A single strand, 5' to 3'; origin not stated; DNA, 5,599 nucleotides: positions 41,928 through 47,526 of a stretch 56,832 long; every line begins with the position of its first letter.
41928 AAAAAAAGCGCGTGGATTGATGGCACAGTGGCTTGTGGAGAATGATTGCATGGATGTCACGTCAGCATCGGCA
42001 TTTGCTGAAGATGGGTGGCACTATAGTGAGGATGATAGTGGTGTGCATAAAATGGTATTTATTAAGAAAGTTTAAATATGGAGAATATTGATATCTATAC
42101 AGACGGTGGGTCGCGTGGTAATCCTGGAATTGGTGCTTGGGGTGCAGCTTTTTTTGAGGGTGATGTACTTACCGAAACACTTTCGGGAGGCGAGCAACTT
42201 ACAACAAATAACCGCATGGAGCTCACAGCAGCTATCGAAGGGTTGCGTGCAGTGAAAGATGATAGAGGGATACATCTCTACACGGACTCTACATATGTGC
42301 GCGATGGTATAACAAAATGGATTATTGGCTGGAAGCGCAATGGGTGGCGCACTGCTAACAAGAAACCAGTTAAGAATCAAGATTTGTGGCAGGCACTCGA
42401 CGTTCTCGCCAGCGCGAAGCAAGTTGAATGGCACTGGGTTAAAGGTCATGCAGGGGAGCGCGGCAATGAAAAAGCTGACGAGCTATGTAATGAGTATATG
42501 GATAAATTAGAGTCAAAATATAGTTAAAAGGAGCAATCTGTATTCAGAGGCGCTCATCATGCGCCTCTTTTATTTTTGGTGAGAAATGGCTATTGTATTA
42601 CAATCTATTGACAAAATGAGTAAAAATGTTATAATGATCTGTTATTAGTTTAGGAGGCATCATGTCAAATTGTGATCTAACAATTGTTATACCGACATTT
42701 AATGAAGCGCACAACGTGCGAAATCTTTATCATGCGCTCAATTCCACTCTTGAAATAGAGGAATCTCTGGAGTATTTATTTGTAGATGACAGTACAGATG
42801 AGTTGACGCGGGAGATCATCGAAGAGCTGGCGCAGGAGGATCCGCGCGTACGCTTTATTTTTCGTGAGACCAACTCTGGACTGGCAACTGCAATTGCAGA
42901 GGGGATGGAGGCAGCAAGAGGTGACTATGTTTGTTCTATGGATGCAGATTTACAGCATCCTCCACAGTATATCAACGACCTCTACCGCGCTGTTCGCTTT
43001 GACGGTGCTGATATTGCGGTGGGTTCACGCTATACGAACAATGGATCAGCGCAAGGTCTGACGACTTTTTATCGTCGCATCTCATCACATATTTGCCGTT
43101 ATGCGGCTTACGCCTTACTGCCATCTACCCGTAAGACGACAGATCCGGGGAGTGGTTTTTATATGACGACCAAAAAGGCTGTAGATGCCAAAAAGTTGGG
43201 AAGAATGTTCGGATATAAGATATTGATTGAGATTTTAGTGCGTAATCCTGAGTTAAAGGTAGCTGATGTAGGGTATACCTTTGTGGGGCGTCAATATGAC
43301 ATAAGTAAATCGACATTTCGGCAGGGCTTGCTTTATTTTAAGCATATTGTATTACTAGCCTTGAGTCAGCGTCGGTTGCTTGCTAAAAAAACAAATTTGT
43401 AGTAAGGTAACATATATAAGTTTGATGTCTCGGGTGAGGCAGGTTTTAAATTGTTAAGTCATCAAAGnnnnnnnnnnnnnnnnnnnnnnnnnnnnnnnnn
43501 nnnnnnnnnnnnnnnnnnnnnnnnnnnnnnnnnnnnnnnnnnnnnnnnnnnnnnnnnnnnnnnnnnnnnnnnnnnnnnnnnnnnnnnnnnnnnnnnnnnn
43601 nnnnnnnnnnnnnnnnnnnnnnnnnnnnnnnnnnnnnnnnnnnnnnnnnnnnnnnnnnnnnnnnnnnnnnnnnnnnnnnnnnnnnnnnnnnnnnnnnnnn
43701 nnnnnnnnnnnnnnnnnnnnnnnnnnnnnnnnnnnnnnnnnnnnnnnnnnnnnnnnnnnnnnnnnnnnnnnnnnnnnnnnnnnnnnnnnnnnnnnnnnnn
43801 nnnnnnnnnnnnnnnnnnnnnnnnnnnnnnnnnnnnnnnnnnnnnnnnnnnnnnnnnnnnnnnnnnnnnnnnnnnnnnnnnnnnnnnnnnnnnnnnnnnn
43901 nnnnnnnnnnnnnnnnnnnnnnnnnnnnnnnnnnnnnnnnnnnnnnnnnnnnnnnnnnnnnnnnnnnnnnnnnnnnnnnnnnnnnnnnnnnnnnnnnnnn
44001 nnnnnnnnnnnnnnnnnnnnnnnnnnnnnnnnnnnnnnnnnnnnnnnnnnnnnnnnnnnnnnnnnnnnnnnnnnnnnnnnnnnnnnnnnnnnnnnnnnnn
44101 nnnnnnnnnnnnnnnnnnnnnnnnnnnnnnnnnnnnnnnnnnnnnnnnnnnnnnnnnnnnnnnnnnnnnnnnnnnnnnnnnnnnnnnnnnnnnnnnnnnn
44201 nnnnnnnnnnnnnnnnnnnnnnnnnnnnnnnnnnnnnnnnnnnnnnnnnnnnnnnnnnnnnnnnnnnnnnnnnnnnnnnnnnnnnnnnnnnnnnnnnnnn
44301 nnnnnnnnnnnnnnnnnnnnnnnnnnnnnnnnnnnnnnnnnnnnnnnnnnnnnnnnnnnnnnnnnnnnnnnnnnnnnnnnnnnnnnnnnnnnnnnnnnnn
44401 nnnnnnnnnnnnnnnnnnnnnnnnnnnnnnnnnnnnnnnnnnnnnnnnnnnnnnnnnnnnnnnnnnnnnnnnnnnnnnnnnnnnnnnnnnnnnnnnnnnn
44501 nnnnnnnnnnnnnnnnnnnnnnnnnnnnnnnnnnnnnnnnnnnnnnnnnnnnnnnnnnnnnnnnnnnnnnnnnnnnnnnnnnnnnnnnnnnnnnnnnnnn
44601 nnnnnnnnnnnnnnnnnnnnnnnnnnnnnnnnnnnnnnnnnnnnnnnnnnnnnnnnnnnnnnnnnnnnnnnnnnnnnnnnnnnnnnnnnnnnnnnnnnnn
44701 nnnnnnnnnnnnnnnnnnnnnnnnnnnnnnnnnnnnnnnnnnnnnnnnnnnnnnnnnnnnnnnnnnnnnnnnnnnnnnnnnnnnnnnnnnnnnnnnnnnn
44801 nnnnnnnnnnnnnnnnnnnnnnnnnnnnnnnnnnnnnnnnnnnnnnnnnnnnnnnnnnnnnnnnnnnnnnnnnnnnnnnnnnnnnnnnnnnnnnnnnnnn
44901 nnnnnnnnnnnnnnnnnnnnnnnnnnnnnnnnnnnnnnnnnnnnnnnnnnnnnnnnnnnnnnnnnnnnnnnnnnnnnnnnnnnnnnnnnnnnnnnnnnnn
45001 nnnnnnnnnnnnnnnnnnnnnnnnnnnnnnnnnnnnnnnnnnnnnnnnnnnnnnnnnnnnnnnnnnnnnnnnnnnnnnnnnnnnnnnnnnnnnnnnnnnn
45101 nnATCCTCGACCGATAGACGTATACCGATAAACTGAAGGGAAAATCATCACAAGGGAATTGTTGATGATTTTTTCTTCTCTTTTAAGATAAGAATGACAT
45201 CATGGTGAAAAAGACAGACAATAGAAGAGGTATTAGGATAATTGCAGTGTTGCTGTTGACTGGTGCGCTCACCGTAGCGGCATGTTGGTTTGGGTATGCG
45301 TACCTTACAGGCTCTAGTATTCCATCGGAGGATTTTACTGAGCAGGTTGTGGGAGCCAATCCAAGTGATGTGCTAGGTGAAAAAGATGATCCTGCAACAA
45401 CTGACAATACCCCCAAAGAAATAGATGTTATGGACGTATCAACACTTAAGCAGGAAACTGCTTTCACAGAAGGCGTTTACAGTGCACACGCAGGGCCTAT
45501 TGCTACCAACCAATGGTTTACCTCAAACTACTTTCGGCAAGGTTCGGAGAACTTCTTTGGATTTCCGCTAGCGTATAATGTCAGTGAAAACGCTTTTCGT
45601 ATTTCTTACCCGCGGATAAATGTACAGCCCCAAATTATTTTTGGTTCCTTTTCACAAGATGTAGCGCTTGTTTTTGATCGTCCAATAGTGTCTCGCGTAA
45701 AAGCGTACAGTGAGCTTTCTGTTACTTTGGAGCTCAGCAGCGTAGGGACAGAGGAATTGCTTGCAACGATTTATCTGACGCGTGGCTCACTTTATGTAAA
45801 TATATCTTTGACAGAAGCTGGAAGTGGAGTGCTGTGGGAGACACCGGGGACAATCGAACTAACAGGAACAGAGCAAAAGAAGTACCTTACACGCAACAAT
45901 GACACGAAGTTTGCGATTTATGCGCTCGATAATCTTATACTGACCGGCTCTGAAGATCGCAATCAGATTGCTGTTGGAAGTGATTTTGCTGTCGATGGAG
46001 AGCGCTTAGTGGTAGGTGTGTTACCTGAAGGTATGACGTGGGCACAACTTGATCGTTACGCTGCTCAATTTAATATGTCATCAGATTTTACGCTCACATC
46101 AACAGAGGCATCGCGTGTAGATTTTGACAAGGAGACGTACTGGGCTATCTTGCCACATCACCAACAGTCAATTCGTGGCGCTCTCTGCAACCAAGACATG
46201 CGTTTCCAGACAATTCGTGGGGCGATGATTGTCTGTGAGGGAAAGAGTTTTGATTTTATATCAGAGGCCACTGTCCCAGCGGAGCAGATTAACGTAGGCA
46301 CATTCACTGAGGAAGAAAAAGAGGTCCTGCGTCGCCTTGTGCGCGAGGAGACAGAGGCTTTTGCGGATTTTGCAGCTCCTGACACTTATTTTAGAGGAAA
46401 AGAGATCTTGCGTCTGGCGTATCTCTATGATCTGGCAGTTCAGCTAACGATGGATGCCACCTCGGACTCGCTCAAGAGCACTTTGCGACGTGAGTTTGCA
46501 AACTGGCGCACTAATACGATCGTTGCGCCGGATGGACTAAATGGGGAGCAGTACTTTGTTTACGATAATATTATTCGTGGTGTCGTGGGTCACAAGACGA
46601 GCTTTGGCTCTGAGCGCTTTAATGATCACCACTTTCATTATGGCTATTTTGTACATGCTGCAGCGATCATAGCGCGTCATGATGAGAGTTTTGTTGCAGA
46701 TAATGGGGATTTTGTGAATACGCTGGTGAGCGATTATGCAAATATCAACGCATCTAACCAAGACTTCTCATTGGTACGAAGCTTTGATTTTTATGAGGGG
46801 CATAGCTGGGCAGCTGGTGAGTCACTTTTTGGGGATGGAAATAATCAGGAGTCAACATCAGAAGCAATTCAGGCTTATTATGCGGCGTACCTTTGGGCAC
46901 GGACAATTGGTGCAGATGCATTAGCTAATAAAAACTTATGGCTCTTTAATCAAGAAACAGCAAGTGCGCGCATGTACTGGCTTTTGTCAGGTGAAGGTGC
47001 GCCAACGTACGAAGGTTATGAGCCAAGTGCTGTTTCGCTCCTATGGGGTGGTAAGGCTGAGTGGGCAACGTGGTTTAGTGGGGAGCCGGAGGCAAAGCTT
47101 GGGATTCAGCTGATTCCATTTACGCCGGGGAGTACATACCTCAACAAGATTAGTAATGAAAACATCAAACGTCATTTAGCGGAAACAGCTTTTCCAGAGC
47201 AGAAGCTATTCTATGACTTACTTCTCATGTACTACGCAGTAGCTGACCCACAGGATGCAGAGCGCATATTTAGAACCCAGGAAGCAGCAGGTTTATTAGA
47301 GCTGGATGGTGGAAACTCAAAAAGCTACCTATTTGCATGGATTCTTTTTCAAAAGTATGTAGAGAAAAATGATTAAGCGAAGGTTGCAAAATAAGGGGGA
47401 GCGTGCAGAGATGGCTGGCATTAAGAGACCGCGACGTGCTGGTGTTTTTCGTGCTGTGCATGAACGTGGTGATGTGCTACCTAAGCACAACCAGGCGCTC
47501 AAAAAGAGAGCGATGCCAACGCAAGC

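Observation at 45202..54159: Six-gene operon coupling a GH81 beta-1,3-glucanase to a processive GT2 synthase, a YfhO-like GT-C, a HlyD adaptor, GtrA and an FAD oxidoreductase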

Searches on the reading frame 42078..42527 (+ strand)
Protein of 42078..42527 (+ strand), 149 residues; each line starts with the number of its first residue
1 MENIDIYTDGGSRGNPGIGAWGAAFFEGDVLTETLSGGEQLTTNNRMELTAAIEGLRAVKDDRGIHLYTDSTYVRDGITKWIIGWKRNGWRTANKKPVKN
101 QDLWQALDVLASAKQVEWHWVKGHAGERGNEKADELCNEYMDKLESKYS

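Call 38: search_protein_families(library=pfam, proteins=[window:42078-42527:+], max_evalue=0.001)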
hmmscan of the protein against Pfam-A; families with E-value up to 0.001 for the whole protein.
window:42078-42527:+ (149 aa): 1 family
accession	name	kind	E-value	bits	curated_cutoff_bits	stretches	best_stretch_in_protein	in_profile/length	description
PF00075.30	RNase_H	-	4.6e-45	153.7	25.8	1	3-139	3-138/141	RNase H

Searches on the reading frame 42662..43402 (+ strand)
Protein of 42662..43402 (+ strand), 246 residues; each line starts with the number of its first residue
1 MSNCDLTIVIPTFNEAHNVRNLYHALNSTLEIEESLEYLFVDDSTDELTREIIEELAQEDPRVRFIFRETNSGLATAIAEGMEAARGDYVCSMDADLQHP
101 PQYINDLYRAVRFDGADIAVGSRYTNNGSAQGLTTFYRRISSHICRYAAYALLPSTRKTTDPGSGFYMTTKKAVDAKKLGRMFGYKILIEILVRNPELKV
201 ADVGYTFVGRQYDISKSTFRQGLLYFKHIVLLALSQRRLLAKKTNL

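Call 3: search_protein_families(library=pfam, proteins=[window:42662-43402:+], max_evalue=0.01)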
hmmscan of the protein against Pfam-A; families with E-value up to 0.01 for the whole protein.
window:42662-43402:+ (246 aa): 5 families
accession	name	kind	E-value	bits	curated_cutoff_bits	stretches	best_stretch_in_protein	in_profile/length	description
PF00535.33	Glycos_transf_2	-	1.9e-33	116.2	23.3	1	7-137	1-129/168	Glycosyl transferase family 2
PF13641.12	Glyco_tranf_2_3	-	5.4e-06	27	27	1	6-135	3-133/230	Glycosyltransferase like family 2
PF12804.13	NTP_transf_3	-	0.00091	19.9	27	1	59-123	56-123/160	MobA-like NTP transferase domain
PF13506.12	Glyco_transf_21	-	0.0015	18.4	21.7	1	77-129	21-73/174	Glycosyl transferase family 21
PF10111.15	Glyco_tranf_2_2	-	0.0054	16.7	27.3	1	7-97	1-92/276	Glycosyltransferase like family 2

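Call 4: search_protein_families(library=ncbifam, proteins=[window:42662-43402:+], max_evalue=0.01)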
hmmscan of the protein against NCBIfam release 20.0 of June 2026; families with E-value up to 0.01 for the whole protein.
window:42662-43402:+ (246 aa): 25 families
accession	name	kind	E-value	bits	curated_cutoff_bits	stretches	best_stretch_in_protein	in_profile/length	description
NF047588.1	GlcsyltransPgfSStrep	equivalog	2e-22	79.8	500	1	6-175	3-165/308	glycosyltransferase PgfS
TIGR03937.1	PgaC_IcaA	equivalog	4.1e-15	55.6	422.3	1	6-96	47-135/407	poly-beta-1,6-N-acetyl-D-glucosamine synthase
NF007986.1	PRK10714.1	equivalog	1.4e-13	50.6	529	1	6-146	8-143/316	undecaprenyl-phosphate 4-deoxy-4-formamido-L-arabinose transferase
NF007482.0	PRK10073.1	equivalog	1.9e-12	46.8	423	1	4-119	6-118/334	glycosyltransferase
NF047683.1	TeichurnBiosyTuaG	equivalog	2.7e-12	46.9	400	1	6-101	8-101/252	teichuronic acid biosynthesis protein TuaG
NF041875.1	EPS_EpsD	equivalog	1.5e-11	44.2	370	1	6-122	1-115/325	exopolysaccharide biosynthesis glycosyltransferase EpsD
NF038302.1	EPS_HpsE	equivalog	1.2e-10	40.9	300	1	4-111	1-111/307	hormogonium polysaccharide biosynthesis glycosyltransferase HpsE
TIGR03965.1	mycofact_glyco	equivalog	1.5e-10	40.6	280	1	5-111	75-179/467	mycofactocin biosynthesis glycosyltransferase MftF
TIGR04283.1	glyco_like_mftF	equivalog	3.5e-09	36.6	182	1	6-119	1-105/221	TIGR04283 family arsenosugar biosynthesis glycosyltransferase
NF058614.1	PPMAGASynPpgS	equivalog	2.3e-08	33.7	370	1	5-216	1-205/226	polyprenyl-phospho-N-acetylgalactosaminyl synthase PpgS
NF045692.1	OglycostaseCruG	equivalog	4.2e-08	32.5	600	1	6-118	43-159/386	2'-O-glycosyltransferase CruG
TIGR04182.1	glyco_TIGR04182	equivalog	8.6e-08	31.9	325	1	5-205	1-188/293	S-layer glycoprotein N-glycosyltransferase AglJ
NF050050.1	ProtGlycPglI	equivalog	2.6e-07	30.3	500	1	5-100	3-97/306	GalNAc(5)-diNAcBac-PP-undecaprenol beta-1,3-glucosyltransferase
NF041394.1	GtaseAglG_Halo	equivalog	2.5e-06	27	440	1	8-127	5-122/304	glucosyl-dolichyl phosphate glucuronosyltransferase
TIGR03469.1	HpnB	hypoth_equivalog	2.6e-06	26.7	379.25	1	5-118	45-167/386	hopene-associated glycosyltransferase HpnB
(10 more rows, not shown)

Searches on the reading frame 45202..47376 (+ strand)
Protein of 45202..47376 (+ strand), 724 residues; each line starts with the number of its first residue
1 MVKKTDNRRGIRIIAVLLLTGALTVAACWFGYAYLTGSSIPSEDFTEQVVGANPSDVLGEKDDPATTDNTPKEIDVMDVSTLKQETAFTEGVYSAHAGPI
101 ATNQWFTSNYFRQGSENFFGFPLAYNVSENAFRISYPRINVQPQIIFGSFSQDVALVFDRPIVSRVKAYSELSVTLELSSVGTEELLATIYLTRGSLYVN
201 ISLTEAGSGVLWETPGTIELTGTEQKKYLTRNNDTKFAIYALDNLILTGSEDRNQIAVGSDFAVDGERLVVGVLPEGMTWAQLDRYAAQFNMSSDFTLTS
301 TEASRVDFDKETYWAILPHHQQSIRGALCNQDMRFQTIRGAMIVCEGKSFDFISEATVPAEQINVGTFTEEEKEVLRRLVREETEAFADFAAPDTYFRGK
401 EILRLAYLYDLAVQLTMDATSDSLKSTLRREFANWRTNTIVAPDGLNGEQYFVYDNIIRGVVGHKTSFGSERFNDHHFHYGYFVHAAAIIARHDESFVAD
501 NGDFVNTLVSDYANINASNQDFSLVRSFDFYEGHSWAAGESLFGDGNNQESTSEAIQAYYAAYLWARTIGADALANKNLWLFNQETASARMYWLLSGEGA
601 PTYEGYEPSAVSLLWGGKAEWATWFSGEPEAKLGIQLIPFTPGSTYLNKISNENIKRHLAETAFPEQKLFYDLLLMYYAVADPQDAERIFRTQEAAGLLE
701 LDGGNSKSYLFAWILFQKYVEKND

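Call 3: search_protein_families(library=pfam, proteins=[window:45202-47376:+], max_evalue=0.01)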
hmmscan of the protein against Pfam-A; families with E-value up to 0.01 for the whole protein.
window:45202-47376:+ (724 aa): 2 families
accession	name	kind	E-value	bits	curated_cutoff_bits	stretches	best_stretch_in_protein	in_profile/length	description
PF17652.7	Glyco_hydro81C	-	5.2e-64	217.2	25.6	1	370-709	4-347/349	Glycosyl hydrolase family 81 C-terminal domain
PF03639.19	Glyco_hydro_81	-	8.4e-09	35.5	25.6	1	94-355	9-310/323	Glycosyl hydrolase family 81 N-terminal domain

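Call 4: search_protein_families(library=ncbifam, proteins=[window:45202-47376:+], max_evalue=0.01)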
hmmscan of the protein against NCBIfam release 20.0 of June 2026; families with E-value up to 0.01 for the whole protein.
window:45202-47376:+ (724 aa): 0 families

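Call 20: search_solved_structures(query=window:45202-47376:+, max_evalue=0.001, show_alignments=1)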
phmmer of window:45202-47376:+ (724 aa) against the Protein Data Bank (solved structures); distinct sequences matched with E-value up to 0.001: 8.
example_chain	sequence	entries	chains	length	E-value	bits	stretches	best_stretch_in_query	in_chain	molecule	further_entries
6fop_A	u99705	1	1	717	1.2e-55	192.1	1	296-714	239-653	Glycoside hydrolase family 81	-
5v1w_A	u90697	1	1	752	4.7e-48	167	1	294-698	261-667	Glycoside Hydrolase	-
5t4a_A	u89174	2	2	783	5.2e-48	166.8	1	294-698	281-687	Glycoside Hydrolase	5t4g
5t49_A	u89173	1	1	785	5.2e-48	166.8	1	294-698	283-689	BH0236 protein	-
5upi_A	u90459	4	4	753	1.1e-47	165.7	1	294-698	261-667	BH0236 protein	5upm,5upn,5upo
5t4c_A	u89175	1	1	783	1.2e-47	165.6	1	294-698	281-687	Glycoside Hydrolase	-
4k35_A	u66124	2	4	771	1.4e-24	89.3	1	318-709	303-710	glycoside hydrolase family 81 endo-beta-1,3-glucanase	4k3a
5xbz_A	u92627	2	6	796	1.6e-24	89.2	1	318-709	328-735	Endo-beta-1,3-glucanase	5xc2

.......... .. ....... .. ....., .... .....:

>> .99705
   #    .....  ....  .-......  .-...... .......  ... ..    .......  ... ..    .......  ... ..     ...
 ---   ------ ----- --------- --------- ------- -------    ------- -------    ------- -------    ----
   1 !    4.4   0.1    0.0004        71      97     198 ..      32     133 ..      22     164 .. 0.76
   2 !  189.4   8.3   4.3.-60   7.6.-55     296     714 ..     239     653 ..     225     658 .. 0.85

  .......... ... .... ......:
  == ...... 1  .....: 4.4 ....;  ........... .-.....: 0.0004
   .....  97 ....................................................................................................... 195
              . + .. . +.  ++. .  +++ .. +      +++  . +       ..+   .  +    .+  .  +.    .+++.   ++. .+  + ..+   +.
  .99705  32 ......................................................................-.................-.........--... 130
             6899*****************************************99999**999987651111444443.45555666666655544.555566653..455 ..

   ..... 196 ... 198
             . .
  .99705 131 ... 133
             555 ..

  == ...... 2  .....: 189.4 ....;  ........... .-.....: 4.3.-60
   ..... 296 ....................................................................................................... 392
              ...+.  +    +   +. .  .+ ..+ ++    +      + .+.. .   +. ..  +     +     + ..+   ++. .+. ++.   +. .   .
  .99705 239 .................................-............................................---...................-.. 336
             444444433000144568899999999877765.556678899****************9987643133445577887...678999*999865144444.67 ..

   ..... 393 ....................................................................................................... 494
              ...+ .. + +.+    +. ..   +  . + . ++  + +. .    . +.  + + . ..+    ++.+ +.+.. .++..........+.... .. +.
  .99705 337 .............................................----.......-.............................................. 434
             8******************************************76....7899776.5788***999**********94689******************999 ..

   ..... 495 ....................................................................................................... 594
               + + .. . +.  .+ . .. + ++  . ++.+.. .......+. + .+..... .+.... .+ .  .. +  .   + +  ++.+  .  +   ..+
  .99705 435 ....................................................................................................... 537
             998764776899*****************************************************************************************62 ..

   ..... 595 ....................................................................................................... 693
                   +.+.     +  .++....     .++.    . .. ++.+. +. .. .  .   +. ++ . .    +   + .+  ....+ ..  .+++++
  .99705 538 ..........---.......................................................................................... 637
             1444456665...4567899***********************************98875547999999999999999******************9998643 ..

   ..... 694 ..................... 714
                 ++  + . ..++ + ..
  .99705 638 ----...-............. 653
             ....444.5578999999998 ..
